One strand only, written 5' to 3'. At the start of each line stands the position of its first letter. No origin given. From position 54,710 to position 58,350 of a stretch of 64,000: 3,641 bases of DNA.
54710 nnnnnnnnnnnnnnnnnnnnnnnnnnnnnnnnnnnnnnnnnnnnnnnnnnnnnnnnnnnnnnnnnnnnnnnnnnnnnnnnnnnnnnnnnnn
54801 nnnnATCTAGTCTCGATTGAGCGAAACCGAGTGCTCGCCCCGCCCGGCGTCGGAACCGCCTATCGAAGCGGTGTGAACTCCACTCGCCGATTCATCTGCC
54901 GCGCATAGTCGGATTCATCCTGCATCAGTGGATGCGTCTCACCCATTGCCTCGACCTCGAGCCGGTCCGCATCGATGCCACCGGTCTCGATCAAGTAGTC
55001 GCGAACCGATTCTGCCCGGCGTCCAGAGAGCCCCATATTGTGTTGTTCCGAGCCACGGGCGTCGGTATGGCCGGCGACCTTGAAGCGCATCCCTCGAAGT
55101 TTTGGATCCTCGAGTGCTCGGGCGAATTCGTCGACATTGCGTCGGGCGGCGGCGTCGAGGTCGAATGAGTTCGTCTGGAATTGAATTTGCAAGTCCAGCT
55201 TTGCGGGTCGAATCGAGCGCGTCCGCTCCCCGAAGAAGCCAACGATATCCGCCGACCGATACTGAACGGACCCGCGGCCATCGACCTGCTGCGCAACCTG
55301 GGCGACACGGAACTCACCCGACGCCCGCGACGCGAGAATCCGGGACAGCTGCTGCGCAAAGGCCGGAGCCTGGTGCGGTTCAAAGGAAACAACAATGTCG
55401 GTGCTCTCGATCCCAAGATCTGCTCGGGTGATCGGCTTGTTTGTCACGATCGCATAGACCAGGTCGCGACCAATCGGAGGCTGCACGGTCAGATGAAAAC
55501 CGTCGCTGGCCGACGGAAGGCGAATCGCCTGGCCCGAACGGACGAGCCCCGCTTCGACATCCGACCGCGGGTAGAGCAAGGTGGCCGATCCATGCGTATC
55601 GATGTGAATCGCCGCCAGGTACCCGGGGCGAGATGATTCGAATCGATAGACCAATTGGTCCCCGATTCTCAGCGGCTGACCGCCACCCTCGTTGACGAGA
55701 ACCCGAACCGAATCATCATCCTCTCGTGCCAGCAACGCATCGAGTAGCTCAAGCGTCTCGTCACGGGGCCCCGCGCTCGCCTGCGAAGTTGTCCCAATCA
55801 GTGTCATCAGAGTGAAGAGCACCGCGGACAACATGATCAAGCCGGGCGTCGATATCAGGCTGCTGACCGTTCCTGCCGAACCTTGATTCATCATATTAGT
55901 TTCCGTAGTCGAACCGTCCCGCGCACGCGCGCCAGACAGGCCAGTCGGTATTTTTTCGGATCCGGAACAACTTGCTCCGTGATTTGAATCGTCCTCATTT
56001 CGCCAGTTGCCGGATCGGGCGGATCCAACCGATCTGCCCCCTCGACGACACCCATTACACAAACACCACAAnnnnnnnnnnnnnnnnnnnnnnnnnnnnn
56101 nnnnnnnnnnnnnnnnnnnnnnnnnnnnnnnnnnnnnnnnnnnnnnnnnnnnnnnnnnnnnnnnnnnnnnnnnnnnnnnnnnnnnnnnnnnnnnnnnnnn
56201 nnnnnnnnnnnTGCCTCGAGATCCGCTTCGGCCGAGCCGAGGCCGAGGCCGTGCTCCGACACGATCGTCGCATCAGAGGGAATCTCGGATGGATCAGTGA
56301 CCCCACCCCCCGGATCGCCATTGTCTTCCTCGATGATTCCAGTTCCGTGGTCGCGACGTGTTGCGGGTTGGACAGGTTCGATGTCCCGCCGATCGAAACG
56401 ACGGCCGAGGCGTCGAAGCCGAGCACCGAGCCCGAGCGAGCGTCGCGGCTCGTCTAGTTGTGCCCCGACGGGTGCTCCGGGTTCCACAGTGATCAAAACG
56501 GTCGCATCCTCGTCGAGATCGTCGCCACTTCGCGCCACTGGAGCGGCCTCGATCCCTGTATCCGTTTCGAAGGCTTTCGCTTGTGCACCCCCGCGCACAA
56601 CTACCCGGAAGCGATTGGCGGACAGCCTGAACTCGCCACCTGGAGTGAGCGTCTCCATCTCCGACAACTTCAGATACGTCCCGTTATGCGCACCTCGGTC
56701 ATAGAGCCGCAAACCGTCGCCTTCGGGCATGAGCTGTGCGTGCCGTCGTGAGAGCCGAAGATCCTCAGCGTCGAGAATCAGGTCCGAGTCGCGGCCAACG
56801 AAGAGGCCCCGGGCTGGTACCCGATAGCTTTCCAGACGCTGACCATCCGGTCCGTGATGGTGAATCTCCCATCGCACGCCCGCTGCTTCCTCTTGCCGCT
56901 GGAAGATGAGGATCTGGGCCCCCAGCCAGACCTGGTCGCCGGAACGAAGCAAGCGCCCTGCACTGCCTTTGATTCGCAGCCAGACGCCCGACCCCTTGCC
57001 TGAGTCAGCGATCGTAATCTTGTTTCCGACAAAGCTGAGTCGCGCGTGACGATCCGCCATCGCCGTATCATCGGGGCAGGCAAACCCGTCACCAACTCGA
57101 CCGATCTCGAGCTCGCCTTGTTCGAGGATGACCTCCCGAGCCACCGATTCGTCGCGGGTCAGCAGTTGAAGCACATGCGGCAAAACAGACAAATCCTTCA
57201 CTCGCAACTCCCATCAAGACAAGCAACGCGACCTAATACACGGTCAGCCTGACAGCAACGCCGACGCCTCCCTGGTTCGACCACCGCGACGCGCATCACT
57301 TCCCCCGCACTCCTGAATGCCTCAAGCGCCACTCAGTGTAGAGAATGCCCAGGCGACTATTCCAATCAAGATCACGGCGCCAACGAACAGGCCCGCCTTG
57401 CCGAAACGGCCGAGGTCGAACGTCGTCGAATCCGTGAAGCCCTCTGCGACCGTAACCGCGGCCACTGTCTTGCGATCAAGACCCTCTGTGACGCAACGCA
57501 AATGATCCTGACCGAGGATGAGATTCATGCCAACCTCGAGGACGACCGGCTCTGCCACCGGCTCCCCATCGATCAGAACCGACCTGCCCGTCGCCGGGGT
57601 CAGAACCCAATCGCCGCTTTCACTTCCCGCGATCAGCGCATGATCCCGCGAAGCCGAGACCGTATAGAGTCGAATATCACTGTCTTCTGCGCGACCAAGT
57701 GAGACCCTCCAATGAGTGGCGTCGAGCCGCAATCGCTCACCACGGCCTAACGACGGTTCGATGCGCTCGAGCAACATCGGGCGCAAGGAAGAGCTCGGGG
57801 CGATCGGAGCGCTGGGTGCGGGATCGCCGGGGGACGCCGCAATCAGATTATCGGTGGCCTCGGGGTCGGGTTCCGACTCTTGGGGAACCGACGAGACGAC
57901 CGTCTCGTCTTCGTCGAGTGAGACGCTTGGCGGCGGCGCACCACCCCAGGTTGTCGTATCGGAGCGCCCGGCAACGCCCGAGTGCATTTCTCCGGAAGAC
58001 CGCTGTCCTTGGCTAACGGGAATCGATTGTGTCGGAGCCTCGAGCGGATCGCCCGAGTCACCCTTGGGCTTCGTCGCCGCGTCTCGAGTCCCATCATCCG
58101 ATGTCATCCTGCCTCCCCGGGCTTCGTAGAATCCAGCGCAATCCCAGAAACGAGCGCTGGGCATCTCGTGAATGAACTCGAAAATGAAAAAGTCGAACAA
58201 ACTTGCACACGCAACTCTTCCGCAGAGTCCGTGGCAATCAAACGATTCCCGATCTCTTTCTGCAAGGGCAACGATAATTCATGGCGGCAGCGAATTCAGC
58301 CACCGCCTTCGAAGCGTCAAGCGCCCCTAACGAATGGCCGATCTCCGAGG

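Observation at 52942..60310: Five-gene cluster combining a receptor kinase, FHA proteins, a DUF4384-OmpA protein and a SelO-like gene: candidate undescribed envelope signalling system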

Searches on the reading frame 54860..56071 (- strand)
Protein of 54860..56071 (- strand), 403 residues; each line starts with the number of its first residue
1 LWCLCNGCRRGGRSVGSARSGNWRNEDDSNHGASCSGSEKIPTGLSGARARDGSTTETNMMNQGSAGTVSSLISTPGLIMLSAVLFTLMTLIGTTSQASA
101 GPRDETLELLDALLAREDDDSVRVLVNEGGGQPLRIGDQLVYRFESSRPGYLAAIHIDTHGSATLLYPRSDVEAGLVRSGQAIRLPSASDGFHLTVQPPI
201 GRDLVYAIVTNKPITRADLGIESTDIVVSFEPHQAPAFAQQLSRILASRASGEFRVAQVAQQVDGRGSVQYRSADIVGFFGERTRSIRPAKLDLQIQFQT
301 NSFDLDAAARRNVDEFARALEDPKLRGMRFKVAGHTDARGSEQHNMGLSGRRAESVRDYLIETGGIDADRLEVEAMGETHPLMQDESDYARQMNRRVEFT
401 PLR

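Call 4: search_protein_families(library=pfam, proteins=[window:54860-56071:-], max_evalue=0.01)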
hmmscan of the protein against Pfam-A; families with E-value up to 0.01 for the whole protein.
window:54860-56071:- (403 aa): 2 families
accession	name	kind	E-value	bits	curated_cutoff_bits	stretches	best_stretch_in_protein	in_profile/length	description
PF00691.25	OmpA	-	4.5e-23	81.9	27.2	1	298-395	2-98/98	OmpA family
PF14326.11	DUF4384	-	2.1e-17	63.4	27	1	134-213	2-81/81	Domain of unknown function (DUF4384)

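Call 6: search_protein_families(library=ncbifam, proteins=[window:54860-56071:-], max_evalue=0.1)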
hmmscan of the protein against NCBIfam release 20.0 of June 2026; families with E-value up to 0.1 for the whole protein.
window:54860-56071:- (403 aa): 41 families (the best 25 are shown)
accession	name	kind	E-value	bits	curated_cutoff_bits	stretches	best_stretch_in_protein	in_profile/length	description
NF053611.1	YiaD_Gzip_OmpA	equivalog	7.4e-27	94.4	175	1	291-399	99-204/206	YiaD family glycine zipper/OmpA-like lipoprotein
NF053612.1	anchor_PA1041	equivalog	1.4e-22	80.9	250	1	295-399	132-233/236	PA1041 family peptidoglycan-binding anchor lipoprotein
NF053585.1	OMP_LP_YfiB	equivalog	2.3e-20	73.1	128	1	295-397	57-156/163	outer membrane lipoprotein YfiB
TIGR03789.1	pdsO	hypoth_equivalog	2e-18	66.9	152.2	1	290-398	135-240/243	sortase-associated OmpA-like protein PdsO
NF053613.1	OMP_toxin_LptF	equivalog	1e-17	64.7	400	1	296-400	143-244/256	lipotoxin F family OmpA-related lipoprotein LptF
NF033763.1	exchanger_TraB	exception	1.1e-17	63.2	700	1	313-400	411-496/522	outer membrane exchange protein TraB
TIGR02802.1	Pal_lipo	equivalog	3.2e-17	62.5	125.35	1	296-399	2-102/104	peptidoglycan-associated lipoprotein Pal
NF045787.1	OmpABordt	equivalog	1.3e-15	57.6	200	1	301-399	92-187/194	outer membrane protein OmpA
NF006508.0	PRK08944.1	subfamily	5.8e-14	52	259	1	298-399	183-285/304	MotB family protein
NF008071.1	PRK10808.1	equivalog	2.2e-13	50.3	277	1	294-393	231-329/358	porin OmpA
NF053607.1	CHU_0125_OmpA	equivalog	2.4e-13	49.5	620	1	300-399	537-634/639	CHU_0125 family OmpA-like outer membrane integrity protein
TIGR03350.1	type_VI_ompA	equivalog_domain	3.1e-13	49.9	139.8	1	297-399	33-135/137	type VI secretion system protein TssL, long form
NF007804.1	PRK10510.1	equivalog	5.6e-13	48.8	307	1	296-400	114-215/219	OmpA family lipoprotein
NF052230.1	T9SS_PorE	exception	1.1e-12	47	600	1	296-381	517-599/648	PorE family type IX secretion system protein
NF005195.1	PRK06667.1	equivalog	1.6e-11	44.5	300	1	298-398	126-232/241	flagellar motor protein MotB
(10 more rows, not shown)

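Call 22: find_related_loci(query=A3, collection=genome_contigs, flank=10000)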
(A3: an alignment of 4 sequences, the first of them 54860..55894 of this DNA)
Query A3 (344 aa) in genome_contigs; peptide patterns used: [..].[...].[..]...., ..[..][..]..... (x = any residue, [..] = any of these).
206 stretches matched a pattern; 150 encode a relative of the query (tblastn E <= 1e-3); the best 80 are kept; 80 distinct loci.
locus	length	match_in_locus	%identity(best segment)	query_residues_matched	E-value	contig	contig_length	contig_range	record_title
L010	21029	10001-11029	68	5-344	1e-151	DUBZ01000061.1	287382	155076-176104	MAG TPA_asm: Myxococcales bacterium isolate UWMA-0315 NODE_29_length_287382_cov_0.184936, whole genome shotgun sequence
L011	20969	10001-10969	64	23-342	5e-129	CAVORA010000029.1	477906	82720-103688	MAG: uncultured delta proteobacterium isolate MFD09964.bin.2.4 genome assembly, contig: contig_9809, whole genome shotgu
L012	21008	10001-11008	61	5-344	2e-127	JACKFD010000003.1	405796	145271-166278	MAG: Spirochaetaceae bacterium isolate HK-STAS-MYXO-51 HK-STAS-MYXO-51_3, whole genome shotgun sequence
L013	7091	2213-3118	64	43-344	4e-122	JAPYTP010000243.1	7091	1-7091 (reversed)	MAG: Myxococcota bacterium isolate PW6.metabat2.187 PW6_12288_length_7091_cov_8.448124, whole genome shotgun sequence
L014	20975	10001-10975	59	22-344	5e-119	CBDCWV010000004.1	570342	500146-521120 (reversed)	MAG: Myxococcota bacterium isolate 34004a8b-9376-4cd6-be01-4685081f5010 genome assembly, contig: contig_4, whole genome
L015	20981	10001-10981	38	20-344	4e-64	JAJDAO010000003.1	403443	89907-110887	MAG: Deltaproteobacteria bacterium isolate OFTM73 OFTM73_2, whole genome shotgun sequence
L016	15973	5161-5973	37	77-344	8e-44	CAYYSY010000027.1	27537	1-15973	MAG TPA_asm: uncultured Spirochaetaceae bacterium isolate binchicken_co231_154 genome assembly, contig: k141_1606435, wh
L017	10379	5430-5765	42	228-341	1e-19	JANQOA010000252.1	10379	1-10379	MAG: Pseudomonadales bacterium isolate IP29b_bin.118 k99_911596, whole genome shotgun sequence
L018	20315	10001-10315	41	236-343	4e-18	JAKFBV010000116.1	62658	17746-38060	MAG: Pedobacter sp. isolate LC004 contig-124_247, whole genome shotgun sequence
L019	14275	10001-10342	43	229-339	6e-18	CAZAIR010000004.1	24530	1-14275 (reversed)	MAG TPA_asm: uncultured Burkholderiaceae bacterium isolate binchicken_co214_58 genome assembly, contig: NODE_1905_length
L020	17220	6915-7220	43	237-341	2e-17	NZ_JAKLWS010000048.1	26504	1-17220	Rhodohalobacter sulfatireducens strain WB101 scaffold_48_length=26505, whole genome shotgun sequence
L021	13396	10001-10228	49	269-344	2e-17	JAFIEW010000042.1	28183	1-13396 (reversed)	MAG: Cyclobacteriaceae bacterium isolate Super_Day4_Bin.12 NODE_721_length_28183_cov_10.651664, whole genome shotgun seq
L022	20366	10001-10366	38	225-344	2e-17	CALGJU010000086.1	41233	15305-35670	MAG: uncultured Granulosicoccaceae bacterium isolate H3_Bin_Bin_39_sub_1_1 genome assembly, contig: c_000000501744, whol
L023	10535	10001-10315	43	233-340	6e-17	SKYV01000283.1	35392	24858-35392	MAG: Balneolaceae bacterium isolate CSSed162cmB_306 CSSed16-2cmB-1478, whole genome shotgun sequence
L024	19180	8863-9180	41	237-340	5e-17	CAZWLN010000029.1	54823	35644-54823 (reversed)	MAG TPA_asm: uncultured Hyphomicrobiales bacterium isolate binchicken_co20_189 genome assembly, contig: NODE_1443_length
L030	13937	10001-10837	26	64-340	5e-16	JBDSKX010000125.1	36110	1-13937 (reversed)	MAG: Chryseolinea sp. isolate cluster1_bin.356 k127_2512873, whole genome shotgun sequence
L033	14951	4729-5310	30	146-344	2e-15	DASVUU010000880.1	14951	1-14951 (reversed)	MAG TPA_asm: Cytophagaceae bacterium isolate SMAG_U3325 k141_54749, whole genome shotgun sequence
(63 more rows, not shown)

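Call 27: search_protein_families(library=pfam, proteins=[L016:213-2957:-, L016:2649-4403:+, L016:3051-4337:-, L016:3779-4549:+, L016:4437-4859:+, L016:4744-5982:+, L016:713-2212:+, L016:9620-11107:+, L016:8732-10933:-], max_evalue=0.01)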
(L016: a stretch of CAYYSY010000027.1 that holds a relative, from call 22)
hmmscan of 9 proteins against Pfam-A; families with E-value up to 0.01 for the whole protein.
L016:213-2957:- (914 aa): 2 families
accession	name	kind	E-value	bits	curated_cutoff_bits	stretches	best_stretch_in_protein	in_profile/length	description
PF00903.31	Glyoxalase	-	4.2e-24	85.7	20.6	1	779-892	3-121/121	Glyoxalase/Bleomycin resistance protein/Dioxygenase superfamily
PF13669.12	Glyoxalase_4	-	5.2e-15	56.1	27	1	780-877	2-101/109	Glyoxalase/Bleomycin resistance protein/Dioxygenase superfamily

L016:2649-4403:+ (584 aa): 3 families
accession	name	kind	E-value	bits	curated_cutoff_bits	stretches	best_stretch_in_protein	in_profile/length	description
PF02457.21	DAC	-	4.2e-33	113.9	27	1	311-427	3-118/119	DisA bacterial checkpoint controller nucleotide-binding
PF19293.4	CdaA_N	-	1.6e-09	38.3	23.8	1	204-281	3-81/81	CdaA N-terminal transmembrane domain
PF07949.17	YbbR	-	6.7e-05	23.6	22.3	1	498-581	1-81/81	YbbR-like protein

L016:3051-4337:- (428 aa): 0 families

L016:3779-4549:+ (256 aa): 0 families

L016:4437-4859:+ (140 aa): 0 families

L016:4744-5982:+ (412 aa): 3 families
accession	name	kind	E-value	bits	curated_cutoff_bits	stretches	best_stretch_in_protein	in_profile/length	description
PF00691.25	OmpA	-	8.8e-25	87.4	27.2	1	305-402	2-98/98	OmpA family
PF14326.11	DUF4384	-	1.8e-12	47.6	27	1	139-217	3-81/81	Domain of unknown function (DUF4384)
PF05359.17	DUF748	-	3.3e-06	25.9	50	1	302-344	880-920/1037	Domain of Unknown Function (DUF748)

L016:713-2212:+ (499 aa): 0 families

L016:9620-11107:+ (495 aa): 2 families
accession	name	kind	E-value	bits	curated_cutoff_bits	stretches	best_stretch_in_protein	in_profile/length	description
PF03062.24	MBOAT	-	1.8e-31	110.1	27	1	149-354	80-300/337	MBOAT, membrane-bound O-acyltransferase family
PF13813.11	MBOAT_2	-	2.7e-07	31.2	25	1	268-334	2-70/85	Membrane bound O-acyl transferase family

L016:8732-10933:- (733 aa): 0 families

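Call 30: search_protein_families(library=pfam, proteins=[L030:8879-10852:+, L030:6249-8717:-, L030:5122-6123:-, L030:3716-5116:-, L030:10977-11804:-, L030:11837-12754:-, L033:3298-5316:+, L033:1755-3245:+, L033:6255-8039:-, L033:5350-5955:-], max_evalue=0.001)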
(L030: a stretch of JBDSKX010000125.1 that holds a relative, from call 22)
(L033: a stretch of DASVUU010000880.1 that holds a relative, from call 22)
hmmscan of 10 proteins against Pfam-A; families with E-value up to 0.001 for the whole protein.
L030:8879-10852:+ (657 aa): 3 families
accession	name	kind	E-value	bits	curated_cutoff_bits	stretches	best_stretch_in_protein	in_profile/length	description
PF00691.25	OmpA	-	5.1e-20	72.1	27.2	1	554-649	2-98/98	OmpA family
PF07676.18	PD40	-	1.5e-14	54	20.9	0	301-339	1-37/38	WD40-like Beta Propeller Repeat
PF05359.17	DUF748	-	1.3e-06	27.2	50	1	550-594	879-923/1037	Domain of Unknown Function (DUF748)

L030:6249-8717:- (822 aa): 13 families
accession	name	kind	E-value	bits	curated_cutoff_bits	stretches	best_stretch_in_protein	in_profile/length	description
PF05362.19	Lon_C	-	5.3e-83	278.1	21.1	1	601-803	2-204/205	Lon protease (S16) C-terminal proteolytic domain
PF02190.22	LON_substr_bdg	-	8.7e-47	160.1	28.7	1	41-233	2-199/200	ATP-dependent protease La (LON) substrate-binding domain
PF00004.35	AAA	-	8.8e-28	97.8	21.2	1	383-521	1-127/131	ATPase family associated with various cellular activities (AAA)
PF22667.2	Lon_lid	-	2e-19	69.4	27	1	544-595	1-52/57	Lon protease AAA+ ATPase lid domain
PF07728.20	AAA_5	-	2.2e-10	41.1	22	1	383-517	2-139/139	AAA domain (dynein-related subfamily)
PF13541.12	ChlI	-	5.4e-07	30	27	1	644-771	1-121/121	Subunit ChlI of Mg-chelatase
PF13173.12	AAA_14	-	2.5e-05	24.7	27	1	381-461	3-76/129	AAA domain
PF07724.20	AAA_2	-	5.5e-05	23.7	27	1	385-508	8-128/166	AAA domain (Cdc48 subfamily)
PF13401.12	AAA_22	-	5.6e-05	23.9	27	1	381-473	6-102/130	AAA domain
PF13191.12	AAA_16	-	6.2e-05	24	32.6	1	379-420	23-63/167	AAA ATPase domain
PF08298.17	AAA_PrkA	-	0.00014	21.5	25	1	350-407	56-112/358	PrkA AAA domain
PF00910.28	RNA_helicase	-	0.00025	21.9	21.5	1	383-470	1-70/105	RNA helicase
PF05496.18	RuvB_N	-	0.00054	20.2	27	0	354-416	8-68/159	Holliday junction DNA helicase RuvB P-loop domain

L030:5122-6123:- (333 aa): 0 families

L030:3716-5116:- (466 aa): 8 families
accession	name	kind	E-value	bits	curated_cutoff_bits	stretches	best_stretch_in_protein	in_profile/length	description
PF07724.20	AAA_2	-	6.5e-35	121.1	27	2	204-350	14-166/166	AAA domain (Cdc48 subfamily)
PF00004.35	AAA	-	6.3e-17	62.7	21.2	2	259-353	47-129/131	ATPase family associated with various cellular activities (AAA)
PF07728.20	AAA_5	-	3.2e-08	34.1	22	1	54-132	1-75/139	AAA domain (dynein-related subfamily)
PF10431.15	ClpB_D2-small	-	3.5e-05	24.2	21.9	1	356-430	1-66/81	C-terminal, D2-small domain, of ClpB protein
PF13401.12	AAA_22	-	5.6e-05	23.9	27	0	54-126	7-84/130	AAA domain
PF13191.12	AAA_16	-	0.0003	21.8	32.6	0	52-179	24-124/167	AAA ATPase domain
PF00493.29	MCM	-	0.00045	19.8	23.3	0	9-87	16-93/224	MCM P-loop domain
PF13521.12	AAA_28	-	0.00063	20.4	27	0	55-122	2-70/164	AAA domain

L030:10977-11804:- (275 aa): 1 family
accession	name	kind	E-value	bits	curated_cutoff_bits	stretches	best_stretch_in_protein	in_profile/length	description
PF13349.12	DUF4097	-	1.4e-09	38.1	22.9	1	133-246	125-241/247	Toastrack DUF4097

L030:11837-12754:- (305 aa): 0 families

L033:3298-5316:+ (672 aa): 2 families
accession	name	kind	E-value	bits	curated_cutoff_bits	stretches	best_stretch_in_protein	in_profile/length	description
PF00691.25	OmpA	-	3.4e-19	69.5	27.2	1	569-663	2-98/98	OmpA family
PF07676.18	PD40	-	3.5e-10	40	20.9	1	190-224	1-31/38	WD40-like Beta Propeller Repeat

L033:1755-3245:+ (496 aa): 2 families
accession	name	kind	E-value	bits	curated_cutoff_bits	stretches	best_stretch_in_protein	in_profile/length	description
PF00691.25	OmpA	-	6.7e-21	74.9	27.2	1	393-487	2-98/98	OmpA family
PF13385.13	Laminin_G_3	-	1.6e-06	28.8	27.6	1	108-246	8-149/151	Concanavalin A-like lectin/glucanases superfamily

L033:6255-8039:- (594 aa): 5 families
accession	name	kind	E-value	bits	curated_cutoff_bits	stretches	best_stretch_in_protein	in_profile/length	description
PF07676.18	PD40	-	7e-24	83.6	20.9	3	304-340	3-37/38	WD40-like Beta Propeller Repeat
PF00691.25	OmpA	-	1.4e-12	48.2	27.2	1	498-573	11-88/98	OmpA family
PF14559.12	TPR_19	-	3.3e-05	24.6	25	0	66-112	7-53/68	Tetratricopeptide repeat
PF00515.34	TPR_1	-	3.4e-05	23.9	27.8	0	124-145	5-26/34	Tetratricopeptide repeat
PF07719.23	TPR_2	-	6.4e-05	23.2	27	0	123-145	4-26/34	Tetratricopeptide repeat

L033:5350-5955:- (201 aa): 1 family
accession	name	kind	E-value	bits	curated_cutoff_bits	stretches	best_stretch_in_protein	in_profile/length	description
PF04982.19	TM_HPP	-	5.6e-63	211.7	27.2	1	22-179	4-157/157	HPP, transmembrane region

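Call 38: search_protein_families(library=pfam, proteins=[L012:623-3565:-, L012:761-3019:+, L012:4447-6618:+, L012:3258-4394:+, L012:2854-3972:-, L012:8948-9874:+, L014:532-3057:-, L014:2605-3777:+, L014:5252-6532:+, L014:8970-9755:+], max_evalue=0.001)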
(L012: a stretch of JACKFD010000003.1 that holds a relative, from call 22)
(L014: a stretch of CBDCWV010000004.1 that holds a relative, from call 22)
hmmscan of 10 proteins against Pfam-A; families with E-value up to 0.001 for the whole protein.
L012:623-3565:- (980 aa): 1 family
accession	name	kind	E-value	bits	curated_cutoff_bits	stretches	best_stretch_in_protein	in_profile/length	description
PF14559.12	TPR_19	-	5.3e-05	23.9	25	1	721-766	6-51/68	Tetratricopeptide repeat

L012:761-3019:+ (752 aa): 0 families

L012:4447-6618:+ (723 aa): 0 families

L012:3258-4394:+ (378 aa): 0 families

L012:2854-3972:- (372 aa): 0 families

L012:8948-9874:+ (308 aa): 1 family
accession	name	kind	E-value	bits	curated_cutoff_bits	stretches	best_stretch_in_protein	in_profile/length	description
PF00498.31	FHA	-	5.5e-06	27.2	20.7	1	179-243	1-67/67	FHA domain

L014:532-3057:- (841 aa): 0 families

L014:2605-3777:+ (390 aa): 0 families

L014:5252-6532:+ (426 aa): 2 families
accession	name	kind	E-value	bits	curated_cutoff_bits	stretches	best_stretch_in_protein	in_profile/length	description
PF02457.21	DAC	-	3.1e-29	101.4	27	1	153-267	5-118/119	DisA bacterial checkpoint controller nucleotide-binding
PF19293.4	CdaA_N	-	3.4e-09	37.2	23.8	1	47-121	6-81/81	CdaA N-terminal transmembrane domain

L014:8970-9755:+ (261 aa): 1 family
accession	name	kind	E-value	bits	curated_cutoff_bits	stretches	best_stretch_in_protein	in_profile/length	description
PF00498.31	FHA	-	2.7e-07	31.4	20.7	1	133-197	1-67/67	FHA domain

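Call 67: search_protein_families(library=padloc, proteins=[window:54860-55894:-], max_evalue=0.001)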
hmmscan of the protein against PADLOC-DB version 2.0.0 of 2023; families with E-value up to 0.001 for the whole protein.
window:54860-55894:- (344 aa): 3 families
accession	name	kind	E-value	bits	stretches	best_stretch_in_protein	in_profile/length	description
PDLC00609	ZorB1|ZorB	-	3.6e-09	34.5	1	270-340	135-212/232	MotB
PDLC00651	ZorB3|ZorB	-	1.3e-07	29.4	1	237-343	91-203/215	MotB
PDLC00612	ZorB1|ZorB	-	1.7e-07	29.1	1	273-339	189-263/293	MotB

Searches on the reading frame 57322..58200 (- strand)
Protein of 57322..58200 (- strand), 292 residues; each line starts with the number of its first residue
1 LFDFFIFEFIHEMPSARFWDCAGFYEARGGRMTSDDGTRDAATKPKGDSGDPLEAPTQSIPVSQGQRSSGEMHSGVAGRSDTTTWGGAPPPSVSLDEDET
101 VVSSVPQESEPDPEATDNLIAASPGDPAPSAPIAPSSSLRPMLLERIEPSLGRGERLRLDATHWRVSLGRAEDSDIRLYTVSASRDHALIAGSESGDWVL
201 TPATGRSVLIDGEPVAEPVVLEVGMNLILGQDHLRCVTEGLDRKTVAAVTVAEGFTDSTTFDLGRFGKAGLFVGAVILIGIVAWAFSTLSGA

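Call 4: search_protein_families(library=pfam, proteins=[window:57322-58200:-], max_evalue=0.01)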
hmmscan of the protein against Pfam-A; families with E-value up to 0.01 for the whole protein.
window:57322-58200:- (292 aa): 2 families
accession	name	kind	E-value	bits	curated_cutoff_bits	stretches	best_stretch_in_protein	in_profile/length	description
PF00498.31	FHA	-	2.7e-07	31.4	20.7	1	166-230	1-67/67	FHA domain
PF16697.10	Yop-YscD_cpl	-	6.5e-05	23.6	33.2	1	153-237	8-91/94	Inner membrane component of T3SS, cytoplasmic domain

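Call 6: search_protein_families(library=ncbifam, proteins=[window:57322-58200:-], max_evalue=0.1)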
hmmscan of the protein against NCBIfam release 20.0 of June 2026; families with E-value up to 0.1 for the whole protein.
window:57322-58200:- (292 aa): 1 family
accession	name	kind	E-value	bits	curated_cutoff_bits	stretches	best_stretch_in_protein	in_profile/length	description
NF049868.1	FhaB_Rv0019c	equivalog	0.00026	21.1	125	1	153-234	77-156/158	FHA domain-containing protein FhaB/FipA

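Call 67: search_protein_families(library=padloc, proteins=[window:57322-58107:-], max_evalue=0.001)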
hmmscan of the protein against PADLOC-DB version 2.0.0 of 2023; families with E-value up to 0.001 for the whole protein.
window:57322-58107:- (261 aa): 0 families
